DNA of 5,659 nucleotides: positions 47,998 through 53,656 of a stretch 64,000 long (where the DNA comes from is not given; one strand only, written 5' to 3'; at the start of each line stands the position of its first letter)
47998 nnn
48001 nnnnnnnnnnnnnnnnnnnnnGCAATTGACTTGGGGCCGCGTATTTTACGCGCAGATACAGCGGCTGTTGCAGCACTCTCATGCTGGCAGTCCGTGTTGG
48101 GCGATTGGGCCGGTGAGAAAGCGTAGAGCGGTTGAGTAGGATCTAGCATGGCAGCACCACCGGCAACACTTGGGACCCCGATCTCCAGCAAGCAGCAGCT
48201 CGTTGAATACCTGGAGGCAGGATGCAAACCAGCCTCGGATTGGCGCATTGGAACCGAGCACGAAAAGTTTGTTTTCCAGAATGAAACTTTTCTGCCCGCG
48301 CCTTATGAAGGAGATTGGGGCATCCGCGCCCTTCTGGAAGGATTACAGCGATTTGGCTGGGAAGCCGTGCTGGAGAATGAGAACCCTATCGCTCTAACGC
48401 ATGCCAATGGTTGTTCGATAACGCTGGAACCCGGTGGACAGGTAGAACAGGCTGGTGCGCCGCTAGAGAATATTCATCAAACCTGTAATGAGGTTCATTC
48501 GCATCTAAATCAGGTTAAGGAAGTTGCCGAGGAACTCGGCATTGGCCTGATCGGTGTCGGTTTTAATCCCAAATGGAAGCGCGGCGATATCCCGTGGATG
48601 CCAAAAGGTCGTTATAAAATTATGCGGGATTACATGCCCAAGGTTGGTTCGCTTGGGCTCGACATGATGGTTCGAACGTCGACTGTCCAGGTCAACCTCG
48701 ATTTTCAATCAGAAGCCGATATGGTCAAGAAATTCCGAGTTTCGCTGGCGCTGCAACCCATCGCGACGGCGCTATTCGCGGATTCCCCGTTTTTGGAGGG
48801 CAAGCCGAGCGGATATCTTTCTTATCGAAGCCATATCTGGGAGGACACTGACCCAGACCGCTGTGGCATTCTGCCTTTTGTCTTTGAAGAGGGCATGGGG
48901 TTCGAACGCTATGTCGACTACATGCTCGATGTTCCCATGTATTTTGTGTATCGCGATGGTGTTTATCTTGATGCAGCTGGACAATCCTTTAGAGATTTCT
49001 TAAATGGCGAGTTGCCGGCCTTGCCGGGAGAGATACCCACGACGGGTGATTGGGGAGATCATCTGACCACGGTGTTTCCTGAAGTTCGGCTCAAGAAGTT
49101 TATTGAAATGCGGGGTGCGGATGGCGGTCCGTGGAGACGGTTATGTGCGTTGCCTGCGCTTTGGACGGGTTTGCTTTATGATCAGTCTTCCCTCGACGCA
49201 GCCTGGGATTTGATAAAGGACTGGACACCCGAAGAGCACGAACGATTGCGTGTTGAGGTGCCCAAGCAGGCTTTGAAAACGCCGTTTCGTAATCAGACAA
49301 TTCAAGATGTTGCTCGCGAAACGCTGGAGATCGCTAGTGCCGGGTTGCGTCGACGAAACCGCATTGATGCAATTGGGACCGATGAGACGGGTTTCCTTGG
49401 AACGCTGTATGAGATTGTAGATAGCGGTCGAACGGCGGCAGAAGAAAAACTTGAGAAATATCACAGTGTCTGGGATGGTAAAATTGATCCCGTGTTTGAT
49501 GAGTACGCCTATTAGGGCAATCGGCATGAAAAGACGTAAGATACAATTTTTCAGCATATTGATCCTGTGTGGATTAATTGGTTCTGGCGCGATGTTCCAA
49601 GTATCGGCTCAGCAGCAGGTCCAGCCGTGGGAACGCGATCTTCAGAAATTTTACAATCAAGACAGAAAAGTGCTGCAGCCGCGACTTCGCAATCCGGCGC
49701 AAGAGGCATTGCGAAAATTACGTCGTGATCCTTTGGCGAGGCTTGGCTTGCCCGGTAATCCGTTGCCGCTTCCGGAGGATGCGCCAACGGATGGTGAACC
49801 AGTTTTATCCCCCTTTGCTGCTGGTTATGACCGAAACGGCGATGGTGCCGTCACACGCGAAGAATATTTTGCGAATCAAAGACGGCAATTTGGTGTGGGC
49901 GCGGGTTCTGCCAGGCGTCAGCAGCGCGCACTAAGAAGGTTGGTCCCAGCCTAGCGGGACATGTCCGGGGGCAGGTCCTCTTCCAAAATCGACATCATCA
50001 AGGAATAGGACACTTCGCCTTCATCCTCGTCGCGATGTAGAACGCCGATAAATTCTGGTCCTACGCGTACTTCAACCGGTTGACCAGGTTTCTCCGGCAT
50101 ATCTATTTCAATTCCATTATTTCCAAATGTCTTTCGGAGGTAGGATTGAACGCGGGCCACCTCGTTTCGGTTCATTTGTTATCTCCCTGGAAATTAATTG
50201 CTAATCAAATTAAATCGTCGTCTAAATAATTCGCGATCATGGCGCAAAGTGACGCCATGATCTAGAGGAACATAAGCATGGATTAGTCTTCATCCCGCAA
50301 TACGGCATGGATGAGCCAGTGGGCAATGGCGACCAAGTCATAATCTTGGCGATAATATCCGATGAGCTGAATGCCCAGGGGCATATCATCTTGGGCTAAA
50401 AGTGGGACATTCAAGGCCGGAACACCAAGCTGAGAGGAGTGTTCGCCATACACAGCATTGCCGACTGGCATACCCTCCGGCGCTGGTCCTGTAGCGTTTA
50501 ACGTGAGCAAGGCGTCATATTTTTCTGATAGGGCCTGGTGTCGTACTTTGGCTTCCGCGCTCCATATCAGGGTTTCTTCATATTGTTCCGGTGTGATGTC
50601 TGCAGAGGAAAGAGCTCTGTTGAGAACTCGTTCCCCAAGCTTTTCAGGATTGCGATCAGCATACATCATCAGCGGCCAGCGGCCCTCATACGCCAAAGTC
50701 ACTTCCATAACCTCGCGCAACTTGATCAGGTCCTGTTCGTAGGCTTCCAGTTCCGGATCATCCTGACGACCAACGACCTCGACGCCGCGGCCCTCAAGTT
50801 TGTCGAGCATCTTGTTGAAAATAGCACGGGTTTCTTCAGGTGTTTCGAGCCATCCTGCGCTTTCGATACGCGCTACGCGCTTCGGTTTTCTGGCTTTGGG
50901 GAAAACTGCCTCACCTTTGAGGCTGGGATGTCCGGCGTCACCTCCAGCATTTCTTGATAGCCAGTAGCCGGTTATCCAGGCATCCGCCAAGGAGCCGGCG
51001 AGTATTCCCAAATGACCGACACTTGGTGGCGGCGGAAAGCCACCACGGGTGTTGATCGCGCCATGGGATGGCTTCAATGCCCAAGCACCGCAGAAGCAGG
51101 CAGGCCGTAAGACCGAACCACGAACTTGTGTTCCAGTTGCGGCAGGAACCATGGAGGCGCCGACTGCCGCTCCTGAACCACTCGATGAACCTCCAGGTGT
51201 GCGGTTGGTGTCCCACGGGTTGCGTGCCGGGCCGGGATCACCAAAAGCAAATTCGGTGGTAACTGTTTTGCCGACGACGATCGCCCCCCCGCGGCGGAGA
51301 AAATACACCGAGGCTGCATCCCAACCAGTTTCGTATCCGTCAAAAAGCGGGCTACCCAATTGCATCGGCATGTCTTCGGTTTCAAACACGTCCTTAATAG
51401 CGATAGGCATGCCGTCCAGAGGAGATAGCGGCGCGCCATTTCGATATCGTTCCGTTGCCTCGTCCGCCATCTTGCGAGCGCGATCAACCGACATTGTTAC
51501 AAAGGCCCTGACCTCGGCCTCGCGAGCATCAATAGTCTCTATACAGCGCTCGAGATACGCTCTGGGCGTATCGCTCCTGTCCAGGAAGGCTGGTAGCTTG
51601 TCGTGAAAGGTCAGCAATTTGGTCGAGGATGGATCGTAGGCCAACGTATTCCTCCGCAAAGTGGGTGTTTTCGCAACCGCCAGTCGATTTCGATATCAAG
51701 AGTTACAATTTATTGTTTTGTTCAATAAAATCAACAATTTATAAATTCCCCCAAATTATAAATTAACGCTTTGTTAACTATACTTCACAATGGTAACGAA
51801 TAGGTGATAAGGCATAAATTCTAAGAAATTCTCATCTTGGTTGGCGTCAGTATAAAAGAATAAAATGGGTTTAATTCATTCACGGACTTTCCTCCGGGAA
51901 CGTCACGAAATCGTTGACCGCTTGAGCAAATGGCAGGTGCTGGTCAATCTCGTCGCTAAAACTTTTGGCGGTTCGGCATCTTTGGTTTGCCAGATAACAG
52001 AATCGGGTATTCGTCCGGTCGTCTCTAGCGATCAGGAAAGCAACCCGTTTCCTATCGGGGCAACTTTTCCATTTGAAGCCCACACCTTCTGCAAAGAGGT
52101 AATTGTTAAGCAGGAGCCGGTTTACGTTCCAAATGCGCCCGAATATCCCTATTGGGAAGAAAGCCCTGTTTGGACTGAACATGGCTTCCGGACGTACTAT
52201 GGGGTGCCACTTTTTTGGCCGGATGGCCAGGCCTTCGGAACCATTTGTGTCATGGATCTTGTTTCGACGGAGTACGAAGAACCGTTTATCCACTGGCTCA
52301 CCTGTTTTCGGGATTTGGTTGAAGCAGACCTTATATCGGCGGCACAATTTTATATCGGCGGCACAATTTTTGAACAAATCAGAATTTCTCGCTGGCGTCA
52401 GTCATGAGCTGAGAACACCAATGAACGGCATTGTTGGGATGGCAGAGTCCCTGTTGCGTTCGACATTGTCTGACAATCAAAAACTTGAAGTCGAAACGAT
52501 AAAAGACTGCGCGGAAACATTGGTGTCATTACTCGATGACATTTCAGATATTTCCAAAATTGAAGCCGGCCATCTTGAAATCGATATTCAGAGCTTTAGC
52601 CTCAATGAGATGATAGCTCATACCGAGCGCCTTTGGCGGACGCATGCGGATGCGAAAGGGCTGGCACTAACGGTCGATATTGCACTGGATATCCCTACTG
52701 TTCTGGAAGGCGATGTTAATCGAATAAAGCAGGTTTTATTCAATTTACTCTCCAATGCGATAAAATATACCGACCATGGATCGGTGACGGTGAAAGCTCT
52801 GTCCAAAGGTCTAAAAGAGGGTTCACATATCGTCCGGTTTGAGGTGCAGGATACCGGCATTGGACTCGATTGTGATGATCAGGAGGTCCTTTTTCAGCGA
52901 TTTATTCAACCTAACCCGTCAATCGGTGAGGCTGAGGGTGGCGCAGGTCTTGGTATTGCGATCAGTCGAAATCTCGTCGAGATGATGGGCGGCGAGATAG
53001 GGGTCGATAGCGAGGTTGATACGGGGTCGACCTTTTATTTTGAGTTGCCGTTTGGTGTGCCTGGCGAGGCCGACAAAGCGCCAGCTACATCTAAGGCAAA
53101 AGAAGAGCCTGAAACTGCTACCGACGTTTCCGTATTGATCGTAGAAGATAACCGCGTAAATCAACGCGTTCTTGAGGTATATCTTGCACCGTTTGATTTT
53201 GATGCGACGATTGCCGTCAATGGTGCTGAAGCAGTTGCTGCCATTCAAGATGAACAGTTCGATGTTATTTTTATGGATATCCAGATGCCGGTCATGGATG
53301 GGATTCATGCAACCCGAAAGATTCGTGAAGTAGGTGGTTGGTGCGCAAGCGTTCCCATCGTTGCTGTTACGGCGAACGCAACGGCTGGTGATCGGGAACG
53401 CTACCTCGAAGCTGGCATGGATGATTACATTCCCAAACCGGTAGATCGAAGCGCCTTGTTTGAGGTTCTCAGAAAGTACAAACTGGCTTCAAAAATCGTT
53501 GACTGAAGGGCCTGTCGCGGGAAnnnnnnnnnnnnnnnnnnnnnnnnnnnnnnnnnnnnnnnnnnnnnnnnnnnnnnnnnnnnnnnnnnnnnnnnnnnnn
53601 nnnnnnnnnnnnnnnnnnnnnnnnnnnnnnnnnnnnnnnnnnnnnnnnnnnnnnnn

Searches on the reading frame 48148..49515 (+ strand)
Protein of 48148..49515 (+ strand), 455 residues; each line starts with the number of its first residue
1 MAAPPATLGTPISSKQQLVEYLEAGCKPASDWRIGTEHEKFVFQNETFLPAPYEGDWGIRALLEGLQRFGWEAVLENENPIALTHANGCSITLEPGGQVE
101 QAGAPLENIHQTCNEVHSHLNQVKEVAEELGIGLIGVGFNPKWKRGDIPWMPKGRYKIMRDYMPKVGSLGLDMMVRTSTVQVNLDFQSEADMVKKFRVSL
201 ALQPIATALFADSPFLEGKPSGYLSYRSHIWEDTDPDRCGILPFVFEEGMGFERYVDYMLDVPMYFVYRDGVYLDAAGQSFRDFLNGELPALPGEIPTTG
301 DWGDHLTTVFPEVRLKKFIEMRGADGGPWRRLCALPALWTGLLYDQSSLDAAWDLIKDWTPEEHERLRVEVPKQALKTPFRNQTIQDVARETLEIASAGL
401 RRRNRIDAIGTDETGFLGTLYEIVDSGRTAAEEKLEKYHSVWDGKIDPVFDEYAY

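Call 39: search_protein_families(library=pfam, proteins=[window:48148-49515:+], max_evalue=0.00001)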
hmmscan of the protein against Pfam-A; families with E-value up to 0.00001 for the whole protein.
window:48148-49515:+ (455 aa): 1 family
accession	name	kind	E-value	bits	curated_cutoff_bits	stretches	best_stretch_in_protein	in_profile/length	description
PF04107.18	GCS2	-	2.8e-95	319.5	21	1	52-359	2-290/291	Glutamate-cysteine ligase family 2(GCS2)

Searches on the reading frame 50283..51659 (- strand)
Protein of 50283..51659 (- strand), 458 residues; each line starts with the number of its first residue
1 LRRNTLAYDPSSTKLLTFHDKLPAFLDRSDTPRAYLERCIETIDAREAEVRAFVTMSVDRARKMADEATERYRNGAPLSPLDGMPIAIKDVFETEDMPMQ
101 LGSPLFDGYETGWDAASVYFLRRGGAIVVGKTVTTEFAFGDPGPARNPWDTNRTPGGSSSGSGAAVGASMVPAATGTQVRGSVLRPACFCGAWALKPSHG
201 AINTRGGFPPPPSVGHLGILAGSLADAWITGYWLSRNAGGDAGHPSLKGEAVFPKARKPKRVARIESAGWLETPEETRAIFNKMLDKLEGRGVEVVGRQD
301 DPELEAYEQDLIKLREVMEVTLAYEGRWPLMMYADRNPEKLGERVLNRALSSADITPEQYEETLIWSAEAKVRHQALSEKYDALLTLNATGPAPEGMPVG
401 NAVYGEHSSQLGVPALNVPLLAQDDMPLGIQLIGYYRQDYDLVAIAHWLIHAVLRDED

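Call 39: search_protein_families(library=pfam, proteins=[window:50283-51659:-], max_evalue=0.00001)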
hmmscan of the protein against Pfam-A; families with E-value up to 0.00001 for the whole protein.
window:50283-51659:- (458 aa): 1 family
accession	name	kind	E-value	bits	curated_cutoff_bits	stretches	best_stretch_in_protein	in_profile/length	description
PF01425.27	Amidase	-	6.7e-61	207.1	27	1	36-442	3-444/445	Amidase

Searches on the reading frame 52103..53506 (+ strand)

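Call 39: search_protein_families(library=pfam, proteins=[window:52103-53506:+], max_evalue=0.00001)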
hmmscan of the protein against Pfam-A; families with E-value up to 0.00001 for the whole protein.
window:52103-53506:+ (467 aa): 3 families
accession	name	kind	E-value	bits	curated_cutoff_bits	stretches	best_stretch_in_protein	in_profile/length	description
PF00072.30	Response_reg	-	3e-27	95.4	30.2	1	344-456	1-110/111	Response regulator receiver domain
PF02518.31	HATPase_c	-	1.8e-25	90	26.4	1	203-317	1-109/111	Histidine kinase-, DNA gyrase B-, and HSP90-like ATPase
PF00512.31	HisKA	-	1.1e-19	70.6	26.9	1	92-156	2-66/66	His Kinase A (phospho-acceptor) domain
